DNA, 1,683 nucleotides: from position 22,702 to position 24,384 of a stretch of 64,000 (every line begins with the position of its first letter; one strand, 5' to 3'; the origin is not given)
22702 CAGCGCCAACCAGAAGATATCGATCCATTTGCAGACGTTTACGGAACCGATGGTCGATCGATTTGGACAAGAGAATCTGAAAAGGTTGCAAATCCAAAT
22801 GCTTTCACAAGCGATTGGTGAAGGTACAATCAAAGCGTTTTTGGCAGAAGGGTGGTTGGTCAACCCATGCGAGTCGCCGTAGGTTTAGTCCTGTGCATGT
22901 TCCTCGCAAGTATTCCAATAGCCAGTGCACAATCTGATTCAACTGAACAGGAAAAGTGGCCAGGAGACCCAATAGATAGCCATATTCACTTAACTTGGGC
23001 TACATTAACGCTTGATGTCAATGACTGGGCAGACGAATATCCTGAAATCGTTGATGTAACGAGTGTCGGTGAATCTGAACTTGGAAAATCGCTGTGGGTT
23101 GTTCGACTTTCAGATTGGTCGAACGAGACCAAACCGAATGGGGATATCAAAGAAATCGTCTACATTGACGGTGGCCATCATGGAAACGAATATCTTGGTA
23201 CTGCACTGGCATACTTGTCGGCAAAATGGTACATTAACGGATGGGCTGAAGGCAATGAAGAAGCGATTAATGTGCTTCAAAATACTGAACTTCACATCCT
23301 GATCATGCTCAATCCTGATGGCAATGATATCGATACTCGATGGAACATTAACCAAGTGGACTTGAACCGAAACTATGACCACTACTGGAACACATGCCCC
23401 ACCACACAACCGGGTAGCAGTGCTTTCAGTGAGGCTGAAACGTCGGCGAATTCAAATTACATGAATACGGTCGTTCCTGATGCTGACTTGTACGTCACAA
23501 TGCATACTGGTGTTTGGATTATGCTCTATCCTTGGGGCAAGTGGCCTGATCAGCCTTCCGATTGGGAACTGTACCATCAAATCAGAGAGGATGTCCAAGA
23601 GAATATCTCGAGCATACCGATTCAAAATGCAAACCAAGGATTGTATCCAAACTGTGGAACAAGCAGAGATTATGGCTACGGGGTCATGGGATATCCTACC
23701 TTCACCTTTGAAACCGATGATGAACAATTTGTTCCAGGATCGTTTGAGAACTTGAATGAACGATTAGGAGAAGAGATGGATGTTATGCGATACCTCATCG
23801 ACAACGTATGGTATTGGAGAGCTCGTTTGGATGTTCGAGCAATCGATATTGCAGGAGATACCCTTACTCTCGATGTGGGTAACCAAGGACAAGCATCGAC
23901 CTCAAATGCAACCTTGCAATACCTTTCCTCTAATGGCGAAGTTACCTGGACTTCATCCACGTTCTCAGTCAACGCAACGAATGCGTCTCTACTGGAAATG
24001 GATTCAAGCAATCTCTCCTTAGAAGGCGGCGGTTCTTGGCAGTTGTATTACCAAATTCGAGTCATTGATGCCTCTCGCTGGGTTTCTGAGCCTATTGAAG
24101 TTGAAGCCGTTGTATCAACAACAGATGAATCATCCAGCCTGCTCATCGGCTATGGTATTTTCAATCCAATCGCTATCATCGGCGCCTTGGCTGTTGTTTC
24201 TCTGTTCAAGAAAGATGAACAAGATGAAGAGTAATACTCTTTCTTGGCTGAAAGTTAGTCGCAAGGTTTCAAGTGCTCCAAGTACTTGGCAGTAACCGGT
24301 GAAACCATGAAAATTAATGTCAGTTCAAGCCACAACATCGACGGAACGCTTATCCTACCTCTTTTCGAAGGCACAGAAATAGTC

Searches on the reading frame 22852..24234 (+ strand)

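Call 95: search_protein_families(library=pfam, proteins=[window:22852-24234:+], max_evalue=0.00001)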
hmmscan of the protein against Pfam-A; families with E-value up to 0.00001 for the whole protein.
window:22852-24234:+ (460 aa): 1 family
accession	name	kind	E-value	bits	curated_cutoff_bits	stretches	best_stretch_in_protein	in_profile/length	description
PF00246.29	Peptidase_M14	-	2.7e-39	136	21.6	1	58-295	7-271/286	Zinc carboxypeptidase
